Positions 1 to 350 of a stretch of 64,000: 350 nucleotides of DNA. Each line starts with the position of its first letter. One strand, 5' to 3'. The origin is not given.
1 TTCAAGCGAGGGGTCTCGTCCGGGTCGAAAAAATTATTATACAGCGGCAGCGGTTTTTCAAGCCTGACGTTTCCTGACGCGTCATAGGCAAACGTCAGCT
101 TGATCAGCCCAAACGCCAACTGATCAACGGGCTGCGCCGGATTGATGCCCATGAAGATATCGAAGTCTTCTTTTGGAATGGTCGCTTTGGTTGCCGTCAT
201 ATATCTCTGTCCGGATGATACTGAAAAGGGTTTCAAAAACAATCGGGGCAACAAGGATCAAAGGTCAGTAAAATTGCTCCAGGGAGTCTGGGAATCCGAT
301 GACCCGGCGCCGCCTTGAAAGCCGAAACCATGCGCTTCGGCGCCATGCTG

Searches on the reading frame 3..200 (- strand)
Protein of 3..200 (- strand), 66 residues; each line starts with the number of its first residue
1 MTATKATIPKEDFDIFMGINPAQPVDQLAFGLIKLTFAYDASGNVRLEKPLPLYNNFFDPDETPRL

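Call 3: search_protein_families(library=pfam, proteins=[window:3-200:-], max_evalue=1)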
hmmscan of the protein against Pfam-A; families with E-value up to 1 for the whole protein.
window:3-200:- (66 aa): 0 families

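Call 4: search_protein_families(library=ncbifam, proteins=[window:3-200:-], max_evalue=1)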
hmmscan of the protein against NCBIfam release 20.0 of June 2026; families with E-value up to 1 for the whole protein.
window:3-200:- (66 aa): 0 families
